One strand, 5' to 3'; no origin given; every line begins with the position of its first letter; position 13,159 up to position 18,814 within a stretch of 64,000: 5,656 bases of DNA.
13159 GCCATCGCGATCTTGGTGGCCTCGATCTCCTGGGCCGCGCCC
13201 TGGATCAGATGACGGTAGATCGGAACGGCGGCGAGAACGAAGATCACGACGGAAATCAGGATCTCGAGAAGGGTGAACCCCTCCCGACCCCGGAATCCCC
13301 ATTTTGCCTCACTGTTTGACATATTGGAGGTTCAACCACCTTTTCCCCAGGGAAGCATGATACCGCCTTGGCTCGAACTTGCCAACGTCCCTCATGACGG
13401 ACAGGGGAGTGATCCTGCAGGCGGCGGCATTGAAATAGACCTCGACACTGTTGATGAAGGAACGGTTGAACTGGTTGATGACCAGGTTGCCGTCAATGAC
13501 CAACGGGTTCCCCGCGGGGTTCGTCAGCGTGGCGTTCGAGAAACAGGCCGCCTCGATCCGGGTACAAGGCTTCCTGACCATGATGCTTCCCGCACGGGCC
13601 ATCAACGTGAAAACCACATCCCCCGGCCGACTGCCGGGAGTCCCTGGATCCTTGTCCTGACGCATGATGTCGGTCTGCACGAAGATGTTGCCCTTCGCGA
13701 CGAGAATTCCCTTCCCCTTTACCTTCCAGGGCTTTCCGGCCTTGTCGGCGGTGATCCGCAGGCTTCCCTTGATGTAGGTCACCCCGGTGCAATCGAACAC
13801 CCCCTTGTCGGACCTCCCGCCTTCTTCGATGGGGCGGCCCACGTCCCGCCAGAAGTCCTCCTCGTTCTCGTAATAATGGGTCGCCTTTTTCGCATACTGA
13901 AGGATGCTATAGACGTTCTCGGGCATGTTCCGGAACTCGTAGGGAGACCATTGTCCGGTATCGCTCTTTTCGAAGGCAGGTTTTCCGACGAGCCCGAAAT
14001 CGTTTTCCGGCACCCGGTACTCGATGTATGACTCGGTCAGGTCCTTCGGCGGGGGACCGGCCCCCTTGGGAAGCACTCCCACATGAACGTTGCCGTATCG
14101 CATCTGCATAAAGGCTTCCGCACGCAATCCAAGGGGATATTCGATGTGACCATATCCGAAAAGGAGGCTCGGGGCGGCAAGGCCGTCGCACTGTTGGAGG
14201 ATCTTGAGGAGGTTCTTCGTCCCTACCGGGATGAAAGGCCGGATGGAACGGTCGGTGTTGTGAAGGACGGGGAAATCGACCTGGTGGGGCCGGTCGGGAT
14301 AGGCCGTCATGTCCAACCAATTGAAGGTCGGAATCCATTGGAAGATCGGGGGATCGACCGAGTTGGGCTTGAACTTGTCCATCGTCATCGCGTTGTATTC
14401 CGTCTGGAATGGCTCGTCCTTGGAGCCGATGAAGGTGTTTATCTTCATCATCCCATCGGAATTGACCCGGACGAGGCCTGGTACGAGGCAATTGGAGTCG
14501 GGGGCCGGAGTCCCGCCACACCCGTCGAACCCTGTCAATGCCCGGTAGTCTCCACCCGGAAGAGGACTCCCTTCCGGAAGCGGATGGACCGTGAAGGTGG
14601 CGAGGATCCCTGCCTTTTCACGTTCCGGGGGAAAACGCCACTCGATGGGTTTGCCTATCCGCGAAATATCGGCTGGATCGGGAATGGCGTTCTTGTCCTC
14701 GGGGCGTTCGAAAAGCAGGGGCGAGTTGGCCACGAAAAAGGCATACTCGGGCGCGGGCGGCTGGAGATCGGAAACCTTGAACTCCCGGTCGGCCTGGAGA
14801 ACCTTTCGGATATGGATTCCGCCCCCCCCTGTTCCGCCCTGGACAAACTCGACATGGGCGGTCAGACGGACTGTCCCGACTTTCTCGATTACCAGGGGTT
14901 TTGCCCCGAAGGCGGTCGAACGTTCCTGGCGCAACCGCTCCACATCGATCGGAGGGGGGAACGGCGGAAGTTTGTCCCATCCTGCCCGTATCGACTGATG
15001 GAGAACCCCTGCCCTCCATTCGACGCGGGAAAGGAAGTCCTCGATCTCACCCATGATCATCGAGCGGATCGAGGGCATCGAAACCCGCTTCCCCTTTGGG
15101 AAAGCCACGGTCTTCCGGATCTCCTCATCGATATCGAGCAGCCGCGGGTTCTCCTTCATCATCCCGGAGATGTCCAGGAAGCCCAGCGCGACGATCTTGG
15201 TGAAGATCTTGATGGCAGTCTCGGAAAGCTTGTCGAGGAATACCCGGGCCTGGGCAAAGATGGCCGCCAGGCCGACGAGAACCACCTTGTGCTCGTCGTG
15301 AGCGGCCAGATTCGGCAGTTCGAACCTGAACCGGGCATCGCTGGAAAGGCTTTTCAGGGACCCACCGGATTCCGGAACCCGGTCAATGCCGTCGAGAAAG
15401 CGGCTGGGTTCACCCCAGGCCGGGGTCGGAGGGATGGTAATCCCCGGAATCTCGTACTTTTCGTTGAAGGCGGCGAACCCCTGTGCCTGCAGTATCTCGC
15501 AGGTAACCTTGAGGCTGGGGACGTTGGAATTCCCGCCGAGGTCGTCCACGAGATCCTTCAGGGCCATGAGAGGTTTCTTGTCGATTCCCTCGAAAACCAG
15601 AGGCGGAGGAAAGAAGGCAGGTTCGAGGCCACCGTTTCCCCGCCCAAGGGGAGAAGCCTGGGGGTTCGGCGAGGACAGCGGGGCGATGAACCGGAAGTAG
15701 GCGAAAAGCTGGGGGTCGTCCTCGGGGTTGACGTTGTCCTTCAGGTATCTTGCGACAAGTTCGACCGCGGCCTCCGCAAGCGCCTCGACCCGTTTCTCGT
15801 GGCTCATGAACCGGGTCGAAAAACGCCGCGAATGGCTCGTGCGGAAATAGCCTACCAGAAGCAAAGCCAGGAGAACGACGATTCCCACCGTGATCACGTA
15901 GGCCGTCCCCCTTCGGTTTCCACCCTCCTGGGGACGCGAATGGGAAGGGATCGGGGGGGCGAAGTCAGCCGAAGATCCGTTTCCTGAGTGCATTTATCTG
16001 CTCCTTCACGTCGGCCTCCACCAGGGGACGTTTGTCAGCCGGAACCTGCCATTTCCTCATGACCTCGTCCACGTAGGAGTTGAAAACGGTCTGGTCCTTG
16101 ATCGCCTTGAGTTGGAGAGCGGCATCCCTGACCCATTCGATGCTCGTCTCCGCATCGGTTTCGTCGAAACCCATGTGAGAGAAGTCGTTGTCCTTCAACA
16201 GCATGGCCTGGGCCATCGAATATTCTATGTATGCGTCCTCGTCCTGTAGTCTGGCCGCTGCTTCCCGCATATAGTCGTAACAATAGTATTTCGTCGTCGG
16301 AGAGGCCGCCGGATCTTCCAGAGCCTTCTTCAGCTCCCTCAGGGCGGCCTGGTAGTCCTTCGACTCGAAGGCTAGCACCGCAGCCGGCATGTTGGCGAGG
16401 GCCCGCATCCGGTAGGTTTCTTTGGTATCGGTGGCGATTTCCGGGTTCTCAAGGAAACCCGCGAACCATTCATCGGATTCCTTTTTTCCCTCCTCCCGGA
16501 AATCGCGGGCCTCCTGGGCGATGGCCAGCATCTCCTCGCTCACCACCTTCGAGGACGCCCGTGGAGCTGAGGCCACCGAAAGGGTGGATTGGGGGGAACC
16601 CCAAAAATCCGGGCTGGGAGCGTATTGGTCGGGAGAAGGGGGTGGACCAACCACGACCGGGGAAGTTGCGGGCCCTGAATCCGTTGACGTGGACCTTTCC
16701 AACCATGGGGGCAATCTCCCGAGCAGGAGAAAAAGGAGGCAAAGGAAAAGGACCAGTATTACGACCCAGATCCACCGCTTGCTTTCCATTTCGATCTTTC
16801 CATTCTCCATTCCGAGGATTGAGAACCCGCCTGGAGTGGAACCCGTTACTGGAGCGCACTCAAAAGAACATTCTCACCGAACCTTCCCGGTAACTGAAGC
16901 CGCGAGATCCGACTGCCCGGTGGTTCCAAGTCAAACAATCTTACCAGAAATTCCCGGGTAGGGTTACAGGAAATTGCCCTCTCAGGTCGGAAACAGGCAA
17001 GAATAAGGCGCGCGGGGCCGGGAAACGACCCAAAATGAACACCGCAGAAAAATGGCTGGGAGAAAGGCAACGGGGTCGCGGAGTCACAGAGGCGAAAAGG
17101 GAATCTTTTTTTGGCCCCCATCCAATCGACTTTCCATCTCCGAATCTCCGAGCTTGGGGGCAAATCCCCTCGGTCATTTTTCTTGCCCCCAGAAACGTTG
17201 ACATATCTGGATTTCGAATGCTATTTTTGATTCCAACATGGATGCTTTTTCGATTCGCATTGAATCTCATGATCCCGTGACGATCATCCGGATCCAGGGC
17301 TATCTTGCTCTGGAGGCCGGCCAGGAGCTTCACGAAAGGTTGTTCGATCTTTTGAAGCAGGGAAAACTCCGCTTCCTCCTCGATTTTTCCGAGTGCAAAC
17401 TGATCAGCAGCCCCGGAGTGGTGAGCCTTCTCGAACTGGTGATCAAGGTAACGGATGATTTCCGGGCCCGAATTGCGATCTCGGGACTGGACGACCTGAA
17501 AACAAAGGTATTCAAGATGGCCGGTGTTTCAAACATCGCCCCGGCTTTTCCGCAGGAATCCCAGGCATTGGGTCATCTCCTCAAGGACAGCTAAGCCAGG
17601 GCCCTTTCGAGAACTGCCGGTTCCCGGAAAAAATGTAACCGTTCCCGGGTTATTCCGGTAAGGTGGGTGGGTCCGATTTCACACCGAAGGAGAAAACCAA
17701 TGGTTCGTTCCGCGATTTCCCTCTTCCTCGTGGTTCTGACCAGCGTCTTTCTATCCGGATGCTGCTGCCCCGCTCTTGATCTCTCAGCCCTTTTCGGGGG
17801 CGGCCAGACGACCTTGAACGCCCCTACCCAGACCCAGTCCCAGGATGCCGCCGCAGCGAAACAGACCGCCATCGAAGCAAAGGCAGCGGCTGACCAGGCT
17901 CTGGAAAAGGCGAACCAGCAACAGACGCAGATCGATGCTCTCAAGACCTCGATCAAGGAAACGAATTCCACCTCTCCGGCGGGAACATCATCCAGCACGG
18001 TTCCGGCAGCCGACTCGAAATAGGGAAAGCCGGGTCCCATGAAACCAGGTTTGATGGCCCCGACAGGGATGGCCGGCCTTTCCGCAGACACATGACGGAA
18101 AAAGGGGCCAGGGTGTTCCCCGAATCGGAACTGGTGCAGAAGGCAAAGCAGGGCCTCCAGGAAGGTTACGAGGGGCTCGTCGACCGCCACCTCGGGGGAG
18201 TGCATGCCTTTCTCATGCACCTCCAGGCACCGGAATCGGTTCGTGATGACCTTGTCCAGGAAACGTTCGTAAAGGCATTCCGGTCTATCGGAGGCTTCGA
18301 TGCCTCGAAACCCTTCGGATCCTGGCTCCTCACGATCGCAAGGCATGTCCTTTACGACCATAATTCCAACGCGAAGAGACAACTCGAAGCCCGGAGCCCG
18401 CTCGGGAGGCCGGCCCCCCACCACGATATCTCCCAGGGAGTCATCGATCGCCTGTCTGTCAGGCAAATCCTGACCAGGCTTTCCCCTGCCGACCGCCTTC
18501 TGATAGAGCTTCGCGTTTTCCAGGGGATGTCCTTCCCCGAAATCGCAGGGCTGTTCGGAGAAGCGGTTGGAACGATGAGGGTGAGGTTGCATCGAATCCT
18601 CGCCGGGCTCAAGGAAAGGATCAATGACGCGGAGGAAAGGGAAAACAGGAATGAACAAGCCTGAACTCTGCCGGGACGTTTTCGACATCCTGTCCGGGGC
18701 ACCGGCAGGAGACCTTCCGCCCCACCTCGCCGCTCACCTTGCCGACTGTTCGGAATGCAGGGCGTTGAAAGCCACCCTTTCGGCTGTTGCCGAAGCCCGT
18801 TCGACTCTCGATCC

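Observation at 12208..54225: Three paralogous modules of a giant GspK/PilX-like protein plus two pseudopilins, with no pilus or T2SS machinery nearby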

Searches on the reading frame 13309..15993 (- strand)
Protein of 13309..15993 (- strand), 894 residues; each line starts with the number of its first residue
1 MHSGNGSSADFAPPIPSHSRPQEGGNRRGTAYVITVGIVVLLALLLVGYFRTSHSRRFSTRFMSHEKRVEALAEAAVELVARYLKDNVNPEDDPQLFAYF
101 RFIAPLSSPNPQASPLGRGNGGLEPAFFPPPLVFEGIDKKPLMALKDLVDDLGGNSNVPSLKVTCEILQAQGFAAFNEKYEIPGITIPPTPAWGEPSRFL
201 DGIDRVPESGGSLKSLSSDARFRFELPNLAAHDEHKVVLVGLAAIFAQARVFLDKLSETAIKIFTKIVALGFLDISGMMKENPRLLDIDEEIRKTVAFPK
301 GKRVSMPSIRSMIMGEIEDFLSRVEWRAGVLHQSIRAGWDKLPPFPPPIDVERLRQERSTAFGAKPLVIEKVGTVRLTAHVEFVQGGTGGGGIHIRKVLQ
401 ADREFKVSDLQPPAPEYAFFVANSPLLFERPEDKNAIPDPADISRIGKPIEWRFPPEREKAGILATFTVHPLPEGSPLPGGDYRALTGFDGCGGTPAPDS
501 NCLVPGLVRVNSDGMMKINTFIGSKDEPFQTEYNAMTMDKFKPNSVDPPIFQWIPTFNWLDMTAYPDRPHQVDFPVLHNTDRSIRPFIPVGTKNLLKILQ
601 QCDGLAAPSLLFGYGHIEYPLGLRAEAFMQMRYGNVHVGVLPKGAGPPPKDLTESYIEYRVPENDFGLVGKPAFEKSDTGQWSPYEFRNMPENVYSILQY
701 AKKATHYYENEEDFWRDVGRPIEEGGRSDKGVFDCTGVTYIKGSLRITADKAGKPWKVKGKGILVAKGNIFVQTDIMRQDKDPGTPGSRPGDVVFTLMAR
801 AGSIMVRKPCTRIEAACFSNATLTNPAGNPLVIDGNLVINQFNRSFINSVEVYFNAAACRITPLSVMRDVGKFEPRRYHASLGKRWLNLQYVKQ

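Call 6: search_protein_families(library=pfam, max_evalue=1, proteins=[window:13309-15993:-])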
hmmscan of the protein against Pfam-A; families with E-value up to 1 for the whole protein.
window:13309-15993:- (894 aa): 0 families

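Call 12: search_protein_families(library=ncbifam, max_evalue=0.1, proteins=[window:13309-15993:-])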
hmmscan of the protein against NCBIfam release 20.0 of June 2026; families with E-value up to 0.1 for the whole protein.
window:13309-15993:- (894 aa): 1 family
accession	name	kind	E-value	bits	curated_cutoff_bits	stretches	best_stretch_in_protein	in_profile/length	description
TIGR02600.1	Verru_Chthon_A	subfamily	0.0029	15.5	332.3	1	29-85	1-57/1296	Verru_Chthon cassette protein A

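Call 51: find_homologous_proteins(query=window:13309-15993:-, max_evalue=0.001)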
Query window:13309-15993:- (894 aa): 2 proteins with E <= 0.001 among 8000 candidates.
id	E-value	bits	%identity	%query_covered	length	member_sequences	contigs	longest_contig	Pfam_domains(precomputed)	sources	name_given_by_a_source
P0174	0.0e+0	2085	100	100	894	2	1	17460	-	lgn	-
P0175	4.9e-210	718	43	97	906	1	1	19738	-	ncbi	-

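Call 52: find_encoding_contigs(protein=P0175, flank=10000, max_places=3)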
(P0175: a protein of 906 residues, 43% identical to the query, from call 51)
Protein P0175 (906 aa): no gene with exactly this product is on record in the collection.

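Call 68: find_related_loci(query=P0175, collection=genome_contigs, flank=8000)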
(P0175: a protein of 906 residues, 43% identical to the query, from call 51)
Query P0175 (906 aa) in genome_contigs; peptide patterns used: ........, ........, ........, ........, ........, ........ (x = any residue, [..] = any of these).
26 stretches matched a pattern, but none encodes a relative of the query by tblastn (E <= 1e-3).

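Call 70: find_related_loci(query=A6, collection=metagenome_contigs, flank=8000)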
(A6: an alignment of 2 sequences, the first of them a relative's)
Query A6 (894 aa) in metagenome_contigs; peptide patterns used: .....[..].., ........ (x = any residue, [..] = any of these).
139 stretches matched a pattern; 1 encode a relative of the query (tblastn E <= 1e-3); 1 distinct loci.
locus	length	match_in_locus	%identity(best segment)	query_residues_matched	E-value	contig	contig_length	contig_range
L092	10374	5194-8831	23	27-893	4e-18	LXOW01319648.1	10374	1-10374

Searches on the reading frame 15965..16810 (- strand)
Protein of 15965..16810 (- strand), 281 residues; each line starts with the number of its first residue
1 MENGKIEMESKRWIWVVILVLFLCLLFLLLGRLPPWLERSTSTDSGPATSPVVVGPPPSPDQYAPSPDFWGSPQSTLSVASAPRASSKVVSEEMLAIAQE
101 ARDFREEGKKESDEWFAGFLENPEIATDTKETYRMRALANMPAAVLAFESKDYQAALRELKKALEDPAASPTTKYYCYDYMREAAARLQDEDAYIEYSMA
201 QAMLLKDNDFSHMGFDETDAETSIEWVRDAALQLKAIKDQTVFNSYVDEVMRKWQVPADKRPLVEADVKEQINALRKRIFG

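Call 7: search_protein_families(library=pfam, max_evalue=0.01, proteins=[window:15965-16810:-])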
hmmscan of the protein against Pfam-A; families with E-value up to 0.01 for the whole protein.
window:15965-16810:- (281 aa): 1 family
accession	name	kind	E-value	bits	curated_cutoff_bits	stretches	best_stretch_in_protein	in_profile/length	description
PF07219.19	HemY_N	-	0.0046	17.5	31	0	132-173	54-94/107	HemY protein N-terminus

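Call 91: search_protein_families(library=pfam, max_evalue=0.01, proteins=[window:15965-16810:-])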
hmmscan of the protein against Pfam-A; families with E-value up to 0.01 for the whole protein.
window:15965-16810:- (281 aa): 1 family
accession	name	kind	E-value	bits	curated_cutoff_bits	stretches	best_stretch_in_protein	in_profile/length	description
PF07219.19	HemY_N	-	0.0046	17.5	31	0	132-173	54-94/107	HemY protein N-terminus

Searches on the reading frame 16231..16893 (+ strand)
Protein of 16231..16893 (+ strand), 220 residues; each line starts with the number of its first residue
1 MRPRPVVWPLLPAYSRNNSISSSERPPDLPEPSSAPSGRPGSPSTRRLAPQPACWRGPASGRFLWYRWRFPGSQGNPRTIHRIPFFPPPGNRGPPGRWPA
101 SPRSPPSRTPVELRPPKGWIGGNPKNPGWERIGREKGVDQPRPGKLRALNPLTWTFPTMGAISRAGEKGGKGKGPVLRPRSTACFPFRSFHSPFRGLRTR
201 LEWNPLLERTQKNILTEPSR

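Call 18: search_protein_families(library=pfam, max_evalue=0.1, proteins=[window:16231-16893:+])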
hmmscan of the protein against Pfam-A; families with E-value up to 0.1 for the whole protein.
window:16231-16893:+ (220 aa): 0 families

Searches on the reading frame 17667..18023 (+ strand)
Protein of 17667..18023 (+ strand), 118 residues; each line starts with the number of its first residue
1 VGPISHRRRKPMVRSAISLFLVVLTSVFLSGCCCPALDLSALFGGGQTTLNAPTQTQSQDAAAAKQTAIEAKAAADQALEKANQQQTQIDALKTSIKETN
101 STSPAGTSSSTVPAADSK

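Call 18: search_protein_families(library=pfam, max_evalue=0.1, proteins=[window:17667-18023:+])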
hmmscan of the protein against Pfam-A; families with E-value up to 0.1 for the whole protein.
window:17667-18023:+ (118 aa): 3 families
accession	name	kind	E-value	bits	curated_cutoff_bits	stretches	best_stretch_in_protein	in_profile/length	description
PF04696.18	Pinin_SDK_memA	-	0.0031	18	25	1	42-93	10-65/130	pinin/SDK/memA/ protein conserved region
PF24596.1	DUF7620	-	0.041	14.8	27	1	59-98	12-51/69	Family of unknown function (DUF7620)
PF07690.21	MFS_1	-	0.055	12.8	33.4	1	2-65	259-326/347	Major Facilitator Superfamily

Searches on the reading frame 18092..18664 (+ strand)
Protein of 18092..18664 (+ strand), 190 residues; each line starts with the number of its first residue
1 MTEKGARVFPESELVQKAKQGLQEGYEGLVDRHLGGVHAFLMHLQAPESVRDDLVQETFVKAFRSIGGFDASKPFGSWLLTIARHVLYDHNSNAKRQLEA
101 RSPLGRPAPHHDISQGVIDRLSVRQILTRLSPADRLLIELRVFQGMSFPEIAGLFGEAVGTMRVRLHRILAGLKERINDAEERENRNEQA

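Call 18: search_protein_families(library=pfam, max_evalue=0.1, proteins=[window:18092-18664:+])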
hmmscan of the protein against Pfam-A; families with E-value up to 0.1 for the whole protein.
window:18092-18664:+ (190 aa): 5 families
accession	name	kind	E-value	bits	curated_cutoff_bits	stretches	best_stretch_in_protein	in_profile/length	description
PF04542.20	Sigma70_r2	-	7.2e-15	55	24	1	29-96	1-70/71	Sigma-70 region 2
PF08281.18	Sigma70_r4_2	-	6.3e-11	42.2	25.7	1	121-170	2-51/54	Sigma-70, region 4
PF04545.22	Sigma70_r4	-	2.3e-05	24.2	24.1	1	127-175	2-50/50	Sigma-70, region 4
PF13936.12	HTH_38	-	0.00029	20.9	27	1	129-161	4-36/44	Helix-turn-helix domain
PF07638.17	Sigma70_ECF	-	0.0053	17.1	21.1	1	127-175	133-181/185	ECF sigma factor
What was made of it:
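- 18092..18664 (+): ECF sigma factor (190 aa). Sigma70_r2 at E 7e-15 and Sigma70_r4_2 at E 6e-11 (call 18).
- On ECF sigma factor (18092-18664): PF04542 at E 7e-15 and PF08281 at E 6e-11 (call 18).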
